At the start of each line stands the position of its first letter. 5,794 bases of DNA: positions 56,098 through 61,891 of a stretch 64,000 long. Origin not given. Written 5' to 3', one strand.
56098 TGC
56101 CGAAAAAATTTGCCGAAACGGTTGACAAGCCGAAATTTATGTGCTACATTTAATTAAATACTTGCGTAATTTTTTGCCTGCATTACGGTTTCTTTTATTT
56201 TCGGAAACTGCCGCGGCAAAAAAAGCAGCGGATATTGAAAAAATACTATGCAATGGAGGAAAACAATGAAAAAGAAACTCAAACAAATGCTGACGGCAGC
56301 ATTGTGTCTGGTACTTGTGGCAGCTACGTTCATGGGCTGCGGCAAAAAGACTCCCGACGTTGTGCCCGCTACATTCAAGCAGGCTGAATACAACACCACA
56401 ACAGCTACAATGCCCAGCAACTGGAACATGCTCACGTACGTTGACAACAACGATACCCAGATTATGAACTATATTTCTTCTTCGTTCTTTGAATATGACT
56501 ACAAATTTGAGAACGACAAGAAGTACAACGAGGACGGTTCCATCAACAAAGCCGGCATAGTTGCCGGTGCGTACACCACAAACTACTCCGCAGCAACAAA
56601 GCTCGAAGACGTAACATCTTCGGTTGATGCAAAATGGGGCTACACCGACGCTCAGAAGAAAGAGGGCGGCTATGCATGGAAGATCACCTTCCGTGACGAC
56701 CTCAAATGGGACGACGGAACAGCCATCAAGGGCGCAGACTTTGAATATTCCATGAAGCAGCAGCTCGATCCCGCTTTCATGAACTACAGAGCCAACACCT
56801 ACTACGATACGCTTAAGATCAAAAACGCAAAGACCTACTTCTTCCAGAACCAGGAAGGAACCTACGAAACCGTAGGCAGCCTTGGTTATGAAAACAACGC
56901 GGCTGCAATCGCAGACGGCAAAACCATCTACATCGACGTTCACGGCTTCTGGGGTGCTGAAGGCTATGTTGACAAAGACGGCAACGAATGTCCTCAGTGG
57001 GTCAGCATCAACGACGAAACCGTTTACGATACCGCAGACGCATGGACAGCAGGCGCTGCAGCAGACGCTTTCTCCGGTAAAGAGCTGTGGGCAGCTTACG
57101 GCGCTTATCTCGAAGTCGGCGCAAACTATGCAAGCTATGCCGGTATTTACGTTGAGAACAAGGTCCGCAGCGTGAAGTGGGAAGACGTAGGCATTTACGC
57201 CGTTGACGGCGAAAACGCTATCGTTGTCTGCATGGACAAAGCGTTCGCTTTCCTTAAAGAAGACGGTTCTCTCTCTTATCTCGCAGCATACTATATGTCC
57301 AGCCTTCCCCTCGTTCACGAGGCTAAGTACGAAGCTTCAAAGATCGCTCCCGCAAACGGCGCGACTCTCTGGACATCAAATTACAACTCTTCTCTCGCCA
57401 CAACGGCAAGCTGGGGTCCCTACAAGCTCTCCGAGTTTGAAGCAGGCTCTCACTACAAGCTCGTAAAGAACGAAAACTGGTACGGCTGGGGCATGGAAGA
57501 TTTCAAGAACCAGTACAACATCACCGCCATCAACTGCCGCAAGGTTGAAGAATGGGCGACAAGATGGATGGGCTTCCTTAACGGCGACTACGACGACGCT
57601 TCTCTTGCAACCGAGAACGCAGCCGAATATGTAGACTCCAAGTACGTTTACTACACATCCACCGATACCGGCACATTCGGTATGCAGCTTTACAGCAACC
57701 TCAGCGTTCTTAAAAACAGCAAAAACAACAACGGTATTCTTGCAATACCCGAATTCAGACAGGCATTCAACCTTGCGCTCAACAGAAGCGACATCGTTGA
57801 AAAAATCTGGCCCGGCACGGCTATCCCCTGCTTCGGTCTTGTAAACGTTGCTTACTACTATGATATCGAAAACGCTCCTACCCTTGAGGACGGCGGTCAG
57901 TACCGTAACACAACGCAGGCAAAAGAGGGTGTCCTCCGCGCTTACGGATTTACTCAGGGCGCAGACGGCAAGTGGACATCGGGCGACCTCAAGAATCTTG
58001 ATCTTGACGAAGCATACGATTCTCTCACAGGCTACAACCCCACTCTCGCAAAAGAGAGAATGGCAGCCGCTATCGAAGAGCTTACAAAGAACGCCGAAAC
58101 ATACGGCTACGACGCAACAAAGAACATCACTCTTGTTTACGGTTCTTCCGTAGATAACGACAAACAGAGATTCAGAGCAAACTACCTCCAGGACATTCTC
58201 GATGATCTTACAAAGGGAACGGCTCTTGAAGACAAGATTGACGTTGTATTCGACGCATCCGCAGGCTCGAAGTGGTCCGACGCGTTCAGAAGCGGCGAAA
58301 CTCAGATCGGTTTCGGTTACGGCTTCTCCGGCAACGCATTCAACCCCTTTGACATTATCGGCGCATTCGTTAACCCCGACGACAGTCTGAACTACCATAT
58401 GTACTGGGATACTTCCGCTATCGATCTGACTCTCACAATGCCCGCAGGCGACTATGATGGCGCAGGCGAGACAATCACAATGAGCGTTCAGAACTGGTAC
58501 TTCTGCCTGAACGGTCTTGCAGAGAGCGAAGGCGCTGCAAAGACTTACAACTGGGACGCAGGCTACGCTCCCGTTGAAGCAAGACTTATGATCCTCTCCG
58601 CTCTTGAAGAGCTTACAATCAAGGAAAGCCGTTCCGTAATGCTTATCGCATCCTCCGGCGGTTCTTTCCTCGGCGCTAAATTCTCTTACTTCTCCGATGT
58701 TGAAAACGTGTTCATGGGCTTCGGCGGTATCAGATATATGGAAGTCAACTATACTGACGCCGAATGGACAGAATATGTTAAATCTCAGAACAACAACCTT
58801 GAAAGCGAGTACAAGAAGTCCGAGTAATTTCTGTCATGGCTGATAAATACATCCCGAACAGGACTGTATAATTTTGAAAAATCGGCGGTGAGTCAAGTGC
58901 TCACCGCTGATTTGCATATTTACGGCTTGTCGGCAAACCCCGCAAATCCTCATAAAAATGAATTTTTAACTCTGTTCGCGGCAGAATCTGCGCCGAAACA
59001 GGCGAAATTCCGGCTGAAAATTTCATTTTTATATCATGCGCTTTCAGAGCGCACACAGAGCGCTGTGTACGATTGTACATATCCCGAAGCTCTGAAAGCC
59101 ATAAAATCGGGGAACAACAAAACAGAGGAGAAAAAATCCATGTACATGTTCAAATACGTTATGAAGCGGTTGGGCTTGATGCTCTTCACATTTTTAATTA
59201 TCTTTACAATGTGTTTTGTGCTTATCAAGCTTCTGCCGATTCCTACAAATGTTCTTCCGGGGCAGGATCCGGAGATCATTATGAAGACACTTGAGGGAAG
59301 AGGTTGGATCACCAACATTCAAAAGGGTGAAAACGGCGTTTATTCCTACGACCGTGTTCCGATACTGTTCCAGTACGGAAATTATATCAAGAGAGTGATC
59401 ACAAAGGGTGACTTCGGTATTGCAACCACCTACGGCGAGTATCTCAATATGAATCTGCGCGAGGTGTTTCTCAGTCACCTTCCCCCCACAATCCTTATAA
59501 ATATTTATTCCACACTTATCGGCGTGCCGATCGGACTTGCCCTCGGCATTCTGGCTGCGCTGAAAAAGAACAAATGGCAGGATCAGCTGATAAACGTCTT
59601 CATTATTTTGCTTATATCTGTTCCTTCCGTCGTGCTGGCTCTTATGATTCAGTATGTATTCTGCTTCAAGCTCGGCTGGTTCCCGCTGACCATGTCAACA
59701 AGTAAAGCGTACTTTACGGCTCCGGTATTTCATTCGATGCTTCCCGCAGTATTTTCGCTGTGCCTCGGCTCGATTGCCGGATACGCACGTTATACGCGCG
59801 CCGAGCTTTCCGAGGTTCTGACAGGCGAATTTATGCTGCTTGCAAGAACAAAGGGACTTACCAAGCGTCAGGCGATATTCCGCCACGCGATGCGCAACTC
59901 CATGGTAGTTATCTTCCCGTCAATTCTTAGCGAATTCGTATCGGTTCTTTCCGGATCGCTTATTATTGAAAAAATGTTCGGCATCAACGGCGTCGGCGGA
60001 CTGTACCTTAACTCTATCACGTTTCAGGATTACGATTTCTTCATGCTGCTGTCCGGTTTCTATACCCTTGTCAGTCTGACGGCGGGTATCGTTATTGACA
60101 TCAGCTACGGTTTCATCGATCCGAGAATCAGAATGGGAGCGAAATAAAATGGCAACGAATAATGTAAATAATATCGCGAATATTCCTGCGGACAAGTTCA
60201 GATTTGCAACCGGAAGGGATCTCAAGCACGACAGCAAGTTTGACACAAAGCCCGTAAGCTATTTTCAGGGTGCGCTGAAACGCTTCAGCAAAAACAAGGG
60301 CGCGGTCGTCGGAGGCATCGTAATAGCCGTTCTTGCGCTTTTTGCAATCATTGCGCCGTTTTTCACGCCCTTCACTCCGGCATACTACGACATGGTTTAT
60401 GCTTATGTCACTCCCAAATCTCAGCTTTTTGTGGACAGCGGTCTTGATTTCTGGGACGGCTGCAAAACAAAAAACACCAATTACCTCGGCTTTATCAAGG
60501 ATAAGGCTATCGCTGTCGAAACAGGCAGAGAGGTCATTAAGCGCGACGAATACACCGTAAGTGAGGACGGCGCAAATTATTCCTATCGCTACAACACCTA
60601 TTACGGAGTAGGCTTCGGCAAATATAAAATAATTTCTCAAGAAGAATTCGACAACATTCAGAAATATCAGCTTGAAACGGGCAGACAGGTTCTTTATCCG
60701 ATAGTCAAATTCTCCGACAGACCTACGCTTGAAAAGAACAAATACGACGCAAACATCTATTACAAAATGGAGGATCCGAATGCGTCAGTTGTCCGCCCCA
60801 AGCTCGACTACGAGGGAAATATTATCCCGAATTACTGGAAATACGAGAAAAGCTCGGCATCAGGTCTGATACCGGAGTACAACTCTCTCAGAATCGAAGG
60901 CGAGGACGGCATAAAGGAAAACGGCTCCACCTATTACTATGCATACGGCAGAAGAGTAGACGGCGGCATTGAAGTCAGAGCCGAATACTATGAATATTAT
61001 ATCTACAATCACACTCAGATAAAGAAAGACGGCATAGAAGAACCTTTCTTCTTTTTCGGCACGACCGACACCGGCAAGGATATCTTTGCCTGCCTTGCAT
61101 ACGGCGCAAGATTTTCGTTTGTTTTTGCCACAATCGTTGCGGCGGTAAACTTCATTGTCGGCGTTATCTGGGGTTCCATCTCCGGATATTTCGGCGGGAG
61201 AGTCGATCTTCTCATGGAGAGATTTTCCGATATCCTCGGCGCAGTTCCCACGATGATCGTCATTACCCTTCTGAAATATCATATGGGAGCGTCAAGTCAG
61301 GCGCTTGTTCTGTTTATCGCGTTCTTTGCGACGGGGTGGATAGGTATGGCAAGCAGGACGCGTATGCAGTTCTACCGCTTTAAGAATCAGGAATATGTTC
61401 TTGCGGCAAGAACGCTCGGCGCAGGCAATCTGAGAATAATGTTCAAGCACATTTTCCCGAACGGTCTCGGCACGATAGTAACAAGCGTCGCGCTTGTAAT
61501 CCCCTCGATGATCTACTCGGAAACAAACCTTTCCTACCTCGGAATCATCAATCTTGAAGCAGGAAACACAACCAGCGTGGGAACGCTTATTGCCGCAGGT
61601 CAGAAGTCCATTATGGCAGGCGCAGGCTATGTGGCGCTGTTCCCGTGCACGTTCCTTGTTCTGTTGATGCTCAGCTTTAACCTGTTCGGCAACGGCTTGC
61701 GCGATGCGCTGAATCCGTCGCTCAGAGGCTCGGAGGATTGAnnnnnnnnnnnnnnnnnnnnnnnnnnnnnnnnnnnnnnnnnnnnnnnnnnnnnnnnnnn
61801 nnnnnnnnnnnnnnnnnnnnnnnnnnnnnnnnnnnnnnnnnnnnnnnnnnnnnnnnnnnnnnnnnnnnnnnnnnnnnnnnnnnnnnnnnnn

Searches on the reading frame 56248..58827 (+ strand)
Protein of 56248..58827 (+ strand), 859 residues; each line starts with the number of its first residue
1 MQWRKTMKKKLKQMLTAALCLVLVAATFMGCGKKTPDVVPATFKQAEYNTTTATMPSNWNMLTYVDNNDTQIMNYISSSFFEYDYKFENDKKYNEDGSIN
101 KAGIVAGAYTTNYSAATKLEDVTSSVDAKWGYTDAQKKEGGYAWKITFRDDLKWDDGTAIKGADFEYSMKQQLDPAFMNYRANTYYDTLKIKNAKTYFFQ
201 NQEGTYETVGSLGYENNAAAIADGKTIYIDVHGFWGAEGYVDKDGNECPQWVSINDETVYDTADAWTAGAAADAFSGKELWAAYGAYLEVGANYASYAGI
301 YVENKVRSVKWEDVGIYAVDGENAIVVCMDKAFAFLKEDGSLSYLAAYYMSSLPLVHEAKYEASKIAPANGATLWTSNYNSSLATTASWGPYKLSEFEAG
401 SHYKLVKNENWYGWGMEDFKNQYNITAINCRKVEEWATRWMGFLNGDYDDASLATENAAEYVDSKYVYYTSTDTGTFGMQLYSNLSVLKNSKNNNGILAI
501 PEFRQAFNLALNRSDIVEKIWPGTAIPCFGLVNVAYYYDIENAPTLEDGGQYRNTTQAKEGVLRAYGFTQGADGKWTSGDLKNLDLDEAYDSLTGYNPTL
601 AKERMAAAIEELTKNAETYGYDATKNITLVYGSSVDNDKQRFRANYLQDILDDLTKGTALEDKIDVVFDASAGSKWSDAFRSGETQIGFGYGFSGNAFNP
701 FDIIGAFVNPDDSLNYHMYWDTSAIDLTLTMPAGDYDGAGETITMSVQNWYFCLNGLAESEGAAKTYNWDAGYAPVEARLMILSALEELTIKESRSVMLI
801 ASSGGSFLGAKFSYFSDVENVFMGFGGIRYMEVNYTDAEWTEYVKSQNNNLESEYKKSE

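Call 3: search_protein_families(library=pfam, proteins=[window:56248-58827:+], max_evalue=0.01)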
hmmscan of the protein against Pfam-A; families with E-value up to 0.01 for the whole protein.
window:56248-58827:+ (859 aa): 1 family
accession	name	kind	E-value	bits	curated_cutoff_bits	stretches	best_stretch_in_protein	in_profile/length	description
PF00496.27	SBP_bac_5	-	2.6e-26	93.1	32.4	2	376-704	105-357/368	Bacterial extracellular solute-binding proteins, family 5 Middle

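Call 4: search_protein_families(library=ncbifam, proteins=[window:56248-58827:+], max_evalue=0.01)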
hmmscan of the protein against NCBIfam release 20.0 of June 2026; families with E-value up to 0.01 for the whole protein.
window:56248-58827:+ (859 aa): 1 family
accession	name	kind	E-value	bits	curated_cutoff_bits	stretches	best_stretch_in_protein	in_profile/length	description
NF045468.1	Opp5A_nikA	equivalog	2.9e-06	26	600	1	389-585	161-333/488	nickel ABC transporter substrate-binding protein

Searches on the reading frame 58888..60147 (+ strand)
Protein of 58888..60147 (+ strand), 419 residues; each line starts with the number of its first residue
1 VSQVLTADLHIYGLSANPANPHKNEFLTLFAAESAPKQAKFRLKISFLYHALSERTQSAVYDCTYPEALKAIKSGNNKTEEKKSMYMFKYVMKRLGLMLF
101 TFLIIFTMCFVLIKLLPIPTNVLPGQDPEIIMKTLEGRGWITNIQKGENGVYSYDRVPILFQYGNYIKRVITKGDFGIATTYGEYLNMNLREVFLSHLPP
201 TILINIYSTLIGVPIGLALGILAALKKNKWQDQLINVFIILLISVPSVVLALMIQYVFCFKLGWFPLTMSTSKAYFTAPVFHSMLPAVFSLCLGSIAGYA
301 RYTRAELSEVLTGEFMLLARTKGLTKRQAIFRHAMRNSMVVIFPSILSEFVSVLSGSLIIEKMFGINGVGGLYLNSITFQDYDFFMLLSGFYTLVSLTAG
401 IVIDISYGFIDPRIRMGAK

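Call 3: search_protein_families(library=pfam, proteins=[window:58888-60147:+], max_evalue=0.01)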
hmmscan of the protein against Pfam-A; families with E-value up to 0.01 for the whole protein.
window:58888-60147:+ (419 aa): 1 family
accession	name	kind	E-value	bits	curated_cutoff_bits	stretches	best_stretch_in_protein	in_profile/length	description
PF00528.27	BPD_transp_1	-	1.1e-35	123.5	26.4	1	216-415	1-183/184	Binding-protein-dependent transport system inner membrane component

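Call 4: search_protein_families(library=ncbifam, proteins=[window:58888-60147:+], max_evalue=0.01)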
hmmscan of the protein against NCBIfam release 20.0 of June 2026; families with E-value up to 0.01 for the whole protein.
window:58888-60147:+ (419 aa): 22 families
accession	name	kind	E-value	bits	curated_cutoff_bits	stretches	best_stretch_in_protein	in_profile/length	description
NF045471.1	Opp3B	equivalog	6.1e-61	206.5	480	1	87-416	1-304/308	oligopeptide ABC transporter permease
NF045472.1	Opp4B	equivalog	2.9e-50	171.4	450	1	87-415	1-319/319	oligopeptide ABC transporter permease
NF045470.1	Opp2B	equivalog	1.5e-46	158.9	350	1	95-415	2-300/300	nickel ABC transporter permease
NF007008.0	PRK09471.1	equivalog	3.7e-41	141.5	388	1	87-415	1-305/306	oligopeptide ABC transporter permease OppB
NF011661.0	PRK15081.1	equivalog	6e-40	137.6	463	1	87-416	1-305/306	glutathione ABC transporter permease GsiC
NF045469.1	Opp1B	equivalog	3.2e-36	125.4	380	1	87-415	1-307/307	nickel/cobalt ABC transporter permease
TIGR02789.1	nickel_nikB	equivalog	4.3e-35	121.6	447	1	87-416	1-308/314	nickel ABC transporter permease subunit NikB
NF007677.0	PRK10352.1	equivalog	1.1e-32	113.4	433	1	87-417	1-309/314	nickel ABC transporter permease subunit NikB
NF043081.1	MMSYN1_0165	equivalog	1.9e-32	112.8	350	1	180-416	157-386/388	oligopeptide ABC transporter permease OppB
NF011712.0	PRK15133.1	subfamily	4.4e-26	91.7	445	1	192-416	127-361/364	microcin C ABC transporter permease YejB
NF008161.0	PRK10914.1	equivalog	1.8e-24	86.5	590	2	274-416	196-337/339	dipeptide ABC transporter permease DppB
NF011690.0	PRK15110.1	equivalog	4.3e-24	85.5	432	2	165-269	46-145/321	putrescine export ABC transporter permease SapB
NF045474.1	Opp2C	equivalog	1.1e-07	31.7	300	1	201-342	42-160/236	nickel transporter permease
NF045476.1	Opp4C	equivalog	9.4e-07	28.4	350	1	202-343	80-199/278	oligopeptide ABC transporter permease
TIGR01097.1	PhnE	equivalog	1.4e-06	28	216.7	1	188-267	49-130/252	phosphonate ABC transporter, permease protein PhnE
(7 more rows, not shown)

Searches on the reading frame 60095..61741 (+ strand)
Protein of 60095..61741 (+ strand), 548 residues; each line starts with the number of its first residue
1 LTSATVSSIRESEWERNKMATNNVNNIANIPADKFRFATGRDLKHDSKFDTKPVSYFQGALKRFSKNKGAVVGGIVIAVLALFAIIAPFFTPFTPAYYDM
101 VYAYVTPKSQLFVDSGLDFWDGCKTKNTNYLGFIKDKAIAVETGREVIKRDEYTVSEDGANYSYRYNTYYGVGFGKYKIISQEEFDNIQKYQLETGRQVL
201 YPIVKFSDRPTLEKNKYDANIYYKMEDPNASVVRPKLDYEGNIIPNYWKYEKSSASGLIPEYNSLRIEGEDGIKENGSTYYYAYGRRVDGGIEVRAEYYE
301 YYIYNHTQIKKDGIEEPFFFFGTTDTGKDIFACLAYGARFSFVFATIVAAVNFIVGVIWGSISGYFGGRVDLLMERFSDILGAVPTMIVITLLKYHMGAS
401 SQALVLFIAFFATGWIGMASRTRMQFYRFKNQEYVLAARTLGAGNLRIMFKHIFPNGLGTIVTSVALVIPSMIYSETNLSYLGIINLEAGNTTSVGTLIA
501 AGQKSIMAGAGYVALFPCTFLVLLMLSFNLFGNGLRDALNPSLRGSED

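Call 3: search_protein_families(library=pfam, proteins=[window:60095-61741:+], max_evalue=0.01)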
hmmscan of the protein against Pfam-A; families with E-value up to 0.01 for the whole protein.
window:60095-61741:+ (548 aa): 2 families
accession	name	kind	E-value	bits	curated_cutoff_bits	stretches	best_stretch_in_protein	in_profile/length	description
PF00528.27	BPD_transp_1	-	1.3e-22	80.8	26.4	1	356-544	1-183/184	Binding-protein-dependent transport system inner membrane component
PF12911.12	OppC_N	-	4.9e-15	55.6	23.9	1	55-100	1-46/53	N-terminal TM domain of oligopeptide transport permease C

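Call 4: search_protein_families(library=ncbifam, proteins=[window:60095-61741:+], max_evalue=0.01)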
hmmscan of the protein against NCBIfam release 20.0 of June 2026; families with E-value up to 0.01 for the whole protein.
window:60095-61741:+ (548 aa): 18 families
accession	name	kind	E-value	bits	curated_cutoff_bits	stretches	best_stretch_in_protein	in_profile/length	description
NF045475.1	Opp3C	equivalog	2.1e-75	253.9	450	2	307-544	97-328/328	oligopeptide ABC transporter permease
NF045476.1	Opp4C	equivalog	3.7e-58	197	350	2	319-541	57-277/278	oligopeptide ABC transporter permease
NF043080.1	MMSYN1_0166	equivalog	1.1e-53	182.2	370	2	318-542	82-304/307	oligopeptide ABC transporter permease OppC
NF011935.0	PRK15406.1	equivalog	1.3e-51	176.2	433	2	318-542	81-300/302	oligopeptide ABC transporter permease OppC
NF008160.0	PRK10913.1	equivalog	8.6e-43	146.9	483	2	319-544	79-299/300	dipeptide ABC transporter permease DppC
NF045474.1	Opp2C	equivalog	1.6e-39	135.9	300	1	319-539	20-235/236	nickel transporter permease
NF045473.1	Opp1C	equivalog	2.8e-39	135.2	350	2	319-542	48-266/267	nickel/cobalt ABC transporter permease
TIGR02790.1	nickel_nikC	equivalog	1e-37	130.1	358.45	1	319-539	42-257/258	nickel ABC transporter permease subunit NikC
NF011662.0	PRK15082.1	equivalog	2.4e-36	125.7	484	1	319-544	81-301/303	glutathione ABC transporter permease GsiD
NF007376.0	PRK09881.1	equivalog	7.4e-35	120.4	434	1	319-546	74-296/298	D,D-dipeptide ABC transporter permease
NF007738.0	PRK10417.1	equivalog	5.8e-34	117.8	335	1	320-544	53-272/277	nickel ABC transporter permease subunit NikC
NF047573.1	opine_perm_CntC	exception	1.7e-30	106.3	440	1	319-542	52-270/271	staphylopine uptake ABC transporter permease subunit CntC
NF011596.0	PRK15021.1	subfamily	5e-29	101.4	439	1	320-542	122-338/341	microcin C ABC transporter permease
NF011691.0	PRK15111.1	equivalog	2.8e-19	69.8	379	1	318-540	75-292/296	putrescine export ABC transporter permease SapC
NF040733.1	ABC_perm_U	equivalog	2.8e-05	23.7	295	1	351-470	71-186/251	ABC transporter permease subunit SaoP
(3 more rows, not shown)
